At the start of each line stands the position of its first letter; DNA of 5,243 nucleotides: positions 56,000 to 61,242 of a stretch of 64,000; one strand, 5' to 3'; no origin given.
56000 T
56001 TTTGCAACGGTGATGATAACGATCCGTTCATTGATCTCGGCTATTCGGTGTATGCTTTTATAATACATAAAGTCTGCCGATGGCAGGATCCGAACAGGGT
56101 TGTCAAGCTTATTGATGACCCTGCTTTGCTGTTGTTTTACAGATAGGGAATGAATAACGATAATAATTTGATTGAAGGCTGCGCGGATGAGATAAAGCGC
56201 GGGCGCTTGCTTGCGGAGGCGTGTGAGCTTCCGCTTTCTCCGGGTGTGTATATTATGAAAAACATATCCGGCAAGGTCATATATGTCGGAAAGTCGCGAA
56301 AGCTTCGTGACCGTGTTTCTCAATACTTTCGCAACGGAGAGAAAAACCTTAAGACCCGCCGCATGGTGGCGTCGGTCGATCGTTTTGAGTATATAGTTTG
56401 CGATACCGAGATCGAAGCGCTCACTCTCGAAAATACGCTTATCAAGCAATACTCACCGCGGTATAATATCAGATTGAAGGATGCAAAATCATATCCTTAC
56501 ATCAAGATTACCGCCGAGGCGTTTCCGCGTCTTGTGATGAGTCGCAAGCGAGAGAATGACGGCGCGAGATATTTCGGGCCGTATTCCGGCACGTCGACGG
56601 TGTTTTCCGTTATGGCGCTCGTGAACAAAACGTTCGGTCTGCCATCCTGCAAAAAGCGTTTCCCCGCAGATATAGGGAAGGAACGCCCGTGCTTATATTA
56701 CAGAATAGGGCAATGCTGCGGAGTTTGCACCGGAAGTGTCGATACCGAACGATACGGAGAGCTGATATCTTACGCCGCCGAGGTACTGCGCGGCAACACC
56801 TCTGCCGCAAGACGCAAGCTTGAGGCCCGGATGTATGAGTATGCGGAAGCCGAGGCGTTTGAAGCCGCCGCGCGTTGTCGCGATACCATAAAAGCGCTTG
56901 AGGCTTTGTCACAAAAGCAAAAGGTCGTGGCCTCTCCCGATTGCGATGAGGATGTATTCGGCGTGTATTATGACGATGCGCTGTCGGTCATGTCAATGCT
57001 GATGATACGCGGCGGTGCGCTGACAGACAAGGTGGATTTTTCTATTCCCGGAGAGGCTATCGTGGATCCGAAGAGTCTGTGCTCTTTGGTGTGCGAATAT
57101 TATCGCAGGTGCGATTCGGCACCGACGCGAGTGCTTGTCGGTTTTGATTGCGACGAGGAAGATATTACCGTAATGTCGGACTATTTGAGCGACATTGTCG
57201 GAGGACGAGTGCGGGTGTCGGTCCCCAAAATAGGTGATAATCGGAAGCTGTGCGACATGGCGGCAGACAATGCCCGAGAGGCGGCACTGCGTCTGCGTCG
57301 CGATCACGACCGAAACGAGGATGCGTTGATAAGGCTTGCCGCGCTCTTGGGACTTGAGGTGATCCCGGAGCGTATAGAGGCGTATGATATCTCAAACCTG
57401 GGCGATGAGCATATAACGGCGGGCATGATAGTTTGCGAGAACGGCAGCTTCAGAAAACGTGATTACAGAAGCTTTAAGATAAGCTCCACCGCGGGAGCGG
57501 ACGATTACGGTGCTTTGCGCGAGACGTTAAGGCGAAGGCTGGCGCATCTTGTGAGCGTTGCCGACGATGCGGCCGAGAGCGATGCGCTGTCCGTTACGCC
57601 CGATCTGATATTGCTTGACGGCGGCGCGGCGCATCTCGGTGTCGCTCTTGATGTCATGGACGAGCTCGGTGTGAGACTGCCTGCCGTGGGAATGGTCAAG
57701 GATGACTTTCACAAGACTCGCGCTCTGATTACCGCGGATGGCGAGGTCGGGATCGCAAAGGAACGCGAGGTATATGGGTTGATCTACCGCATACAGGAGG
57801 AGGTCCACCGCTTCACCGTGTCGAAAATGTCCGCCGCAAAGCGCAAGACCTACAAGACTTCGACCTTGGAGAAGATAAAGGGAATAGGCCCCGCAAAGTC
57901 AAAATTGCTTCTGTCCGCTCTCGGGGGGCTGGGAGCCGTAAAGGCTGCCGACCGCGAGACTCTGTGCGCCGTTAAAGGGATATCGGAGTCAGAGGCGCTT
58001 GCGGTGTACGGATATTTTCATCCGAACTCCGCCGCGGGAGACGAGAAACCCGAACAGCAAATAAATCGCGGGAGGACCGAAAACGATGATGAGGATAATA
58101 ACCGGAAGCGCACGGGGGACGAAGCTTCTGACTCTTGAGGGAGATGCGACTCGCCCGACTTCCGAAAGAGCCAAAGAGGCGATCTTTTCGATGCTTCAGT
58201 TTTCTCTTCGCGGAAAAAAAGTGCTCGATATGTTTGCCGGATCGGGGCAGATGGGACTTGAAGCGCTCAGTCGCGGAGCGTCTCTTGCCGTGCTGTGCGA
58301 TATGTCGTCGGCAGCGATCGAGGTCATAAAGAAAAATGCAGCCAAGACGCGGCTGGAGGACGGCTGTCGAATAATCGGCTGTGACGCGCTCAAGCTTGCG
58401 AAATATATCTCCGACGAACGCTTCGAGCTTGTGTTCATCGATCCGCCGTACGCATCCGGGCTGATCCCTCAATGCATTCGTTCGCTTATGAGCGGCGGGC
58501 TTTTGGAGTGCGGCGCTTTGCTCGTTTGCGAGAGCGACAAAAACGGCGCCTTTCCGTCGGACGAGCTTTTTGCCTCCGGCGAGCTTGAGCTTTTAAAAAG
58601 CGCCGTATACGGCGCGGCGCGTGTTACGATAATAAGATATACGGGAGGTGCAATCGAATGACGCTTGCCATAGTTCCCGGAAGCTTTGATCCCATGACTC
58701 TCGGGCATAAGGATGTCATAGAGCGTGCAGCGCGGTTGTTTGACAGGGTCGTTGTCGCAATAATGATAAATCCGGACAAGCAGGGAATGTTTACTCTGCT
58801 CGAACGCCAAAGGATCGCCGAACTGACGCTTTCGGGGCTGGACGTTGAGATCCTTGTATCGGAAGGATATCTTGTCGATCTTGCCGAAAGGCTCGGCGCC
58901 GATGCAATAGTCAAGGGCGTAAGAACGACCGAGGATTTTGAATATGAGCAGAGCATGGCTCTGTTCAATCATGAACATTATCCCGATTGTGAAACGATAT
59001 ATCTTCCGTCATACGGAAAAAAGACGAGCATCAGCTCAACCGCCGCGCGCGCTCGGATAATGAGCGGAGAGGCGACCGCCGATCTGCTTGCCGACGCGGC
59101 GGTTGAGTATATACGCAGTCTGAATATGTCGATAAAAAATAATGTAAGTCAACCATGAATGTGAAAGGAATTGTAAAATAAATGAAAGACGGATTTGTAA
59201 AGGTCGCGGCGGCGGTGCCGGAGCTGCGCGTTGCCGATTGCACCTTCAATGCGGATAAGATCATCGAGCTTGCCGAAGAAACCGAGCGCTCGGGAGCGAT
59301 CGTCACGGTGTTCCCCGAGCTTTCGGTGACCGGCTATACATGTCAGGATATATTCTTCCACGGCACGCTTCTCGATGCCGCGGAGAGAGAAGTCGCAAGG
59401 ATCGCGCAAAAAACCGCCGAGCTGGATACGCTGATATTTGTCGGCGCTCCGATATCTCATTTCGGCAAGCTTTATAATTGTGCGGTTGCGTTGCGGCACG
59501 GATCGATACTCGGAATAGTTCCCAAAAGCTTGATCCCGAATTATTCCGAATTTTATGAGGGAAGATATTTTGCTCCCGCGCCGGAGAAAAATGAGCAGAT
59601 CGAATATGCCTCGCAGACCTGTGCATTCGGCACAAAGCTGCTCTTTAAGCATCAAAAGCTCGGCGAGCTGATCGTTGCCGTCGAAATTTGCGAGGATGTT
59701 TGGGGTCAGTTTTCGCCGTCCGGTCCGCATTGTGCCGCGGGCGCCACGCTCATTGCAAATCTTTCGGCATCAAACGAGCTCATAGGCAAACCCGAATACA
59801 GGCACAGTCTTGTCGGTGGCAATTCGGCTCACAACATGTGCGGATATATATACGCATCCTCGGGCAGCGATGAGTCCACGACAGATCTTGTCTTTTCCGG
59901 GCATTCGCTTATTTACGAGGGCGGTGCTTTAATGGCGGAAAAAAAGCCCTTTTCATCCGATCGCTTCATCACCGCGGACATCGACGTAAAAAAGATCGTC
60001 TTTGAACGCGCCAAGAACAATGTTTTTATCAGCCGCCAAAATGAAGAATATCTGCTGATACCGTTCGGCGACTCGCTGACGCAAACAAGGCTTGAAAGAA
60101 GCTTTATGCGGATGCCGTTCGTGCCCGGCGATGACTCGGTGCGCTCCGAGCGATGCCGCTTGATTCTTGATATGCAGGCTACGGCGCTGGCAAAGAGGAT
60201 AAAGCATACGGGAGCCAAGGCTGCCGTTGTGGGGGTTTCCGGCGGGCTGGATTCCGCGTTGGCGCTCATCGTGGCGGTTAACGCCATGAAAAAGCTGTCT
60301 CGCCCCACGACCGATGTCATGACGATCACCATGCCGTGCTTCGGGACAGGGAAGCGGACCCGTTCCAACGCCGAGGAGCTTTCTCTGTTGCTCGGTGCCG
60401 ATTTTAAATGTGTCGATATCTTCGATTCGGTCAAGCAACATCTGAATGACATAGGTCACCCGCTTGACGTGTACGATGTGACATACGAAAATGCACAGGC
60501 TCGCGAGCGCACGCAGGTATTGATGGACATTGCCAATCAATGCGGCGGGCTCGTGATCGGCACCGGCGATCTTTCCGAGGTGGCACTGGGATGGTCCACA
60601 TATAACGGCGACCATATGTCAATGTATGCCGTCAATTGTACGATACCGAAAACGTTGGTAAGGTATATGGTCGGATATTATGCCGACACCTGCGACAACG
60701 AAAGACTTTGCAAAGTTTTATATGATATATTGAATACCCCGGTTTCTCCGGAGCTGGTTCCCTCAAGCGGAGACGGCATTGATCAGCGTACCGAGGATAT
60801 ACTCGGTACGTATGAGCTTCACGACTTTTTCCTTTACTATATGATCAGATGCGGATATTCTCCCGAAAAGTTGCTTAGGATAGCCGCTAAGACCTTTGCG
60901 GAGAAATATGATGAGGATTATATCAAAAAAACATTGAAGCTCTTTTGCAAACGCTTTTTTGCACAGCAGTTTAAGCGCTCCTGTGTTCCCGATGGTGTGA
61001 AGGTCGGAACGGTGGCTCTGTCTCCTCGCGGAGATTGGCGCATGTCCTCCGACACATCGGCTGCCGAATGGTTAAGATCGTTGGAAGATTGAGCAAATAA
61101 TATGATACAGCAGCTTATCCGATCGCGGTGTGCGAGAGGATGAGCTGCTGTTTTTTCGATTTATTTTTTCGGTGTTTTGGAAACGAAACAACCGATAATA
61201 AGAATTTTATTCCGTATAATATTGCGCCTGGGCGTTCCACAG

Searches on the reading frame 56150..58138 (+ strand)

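Call 56: search_protein_families(library=pfam, proteins=[window:56150-58138:+])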
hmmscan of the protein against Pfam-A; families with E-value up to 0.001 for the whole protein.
window:56150-58138:+ (662 aa): 7 families
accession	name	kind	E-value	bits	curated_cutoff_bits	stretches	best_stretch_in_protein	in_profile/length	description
PF08459.17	UvrC_RNaseH_dom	-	6.5e-41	140.3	22.3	1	398-557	2-159/159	UvrC RNAse H endonuclease domain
PF22920.2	UvrC_RNaseH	-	5.2e-17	62.3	24.3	1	266-379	1-113/116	UvrC Ribonuclease H-like domain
PF01541.30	GIY-YIG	-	4.1e-14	53.1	22.6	1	31-106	2-78/78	GIY-YIG catalytic domain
PF14520.12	HHH_5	-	1.9e-07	31.9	27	1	572-616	3-48/57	Helix-hairpin-helix domain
PF02151.25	UVR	-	9.8e-07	28.8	21.5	1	222-252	5-35/36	UvrB/uvrC motif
PF12826.13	HHH_2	-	9.9e-05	22.9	27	1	576-625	8-57/64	Helix-hairpin-helix motif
PF00633.29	HHH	-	0.00024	21.2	24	0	594-620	2-28/30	Helix-hairpin-helix motif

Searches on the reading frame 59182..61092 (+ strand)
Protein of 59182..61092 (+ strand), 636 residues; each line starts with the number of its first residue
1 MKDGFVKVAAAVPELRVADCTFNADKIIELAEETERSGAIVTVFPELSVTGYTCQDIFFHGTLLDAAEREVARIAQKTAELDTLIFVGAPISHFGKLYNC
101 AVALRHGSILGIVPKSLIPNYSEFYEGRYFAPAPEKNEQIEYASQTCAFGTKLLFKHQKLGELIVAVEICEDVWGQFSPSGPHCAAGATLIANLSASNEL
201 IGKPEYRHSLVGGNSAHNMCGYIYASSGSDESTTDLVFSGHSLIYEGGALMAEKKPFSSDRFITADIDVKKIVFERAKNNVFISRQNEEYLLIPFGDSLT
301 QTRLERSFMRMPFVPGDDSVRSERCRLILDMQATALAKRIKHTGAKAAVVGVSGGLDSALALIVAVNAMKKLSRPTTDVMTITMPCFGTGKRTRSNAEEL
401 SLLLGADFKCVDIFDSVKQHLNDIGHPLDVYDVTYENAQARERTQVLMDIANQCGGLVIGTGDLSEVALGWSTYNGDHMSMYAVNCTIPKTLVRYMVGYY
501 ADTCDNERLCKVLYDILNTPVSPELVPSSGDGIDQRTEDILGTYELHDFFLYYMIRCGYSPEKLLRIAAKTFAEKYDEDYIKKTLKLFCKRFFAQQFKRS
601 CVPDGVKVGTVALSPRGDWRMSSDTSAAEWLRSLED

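Call 56: search_protein_families(library=pfam, proteins=[window:59182-61092:+])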
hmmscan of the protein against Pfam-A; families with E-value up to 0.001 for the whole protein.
window:59182-61092:+ (636 aa): 2 families
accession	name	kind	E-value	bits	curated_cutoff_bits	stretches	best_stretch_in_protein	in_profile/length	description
PF02540.23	NAD_synthase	-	3.1e-25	89.2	21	1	334-562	7-212/242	NAD synthase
PF00795.27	CN_hydrolase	-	1.3e-14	54.6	23.2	1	8-272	2-251/256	Carbon-nitrogen hydrolase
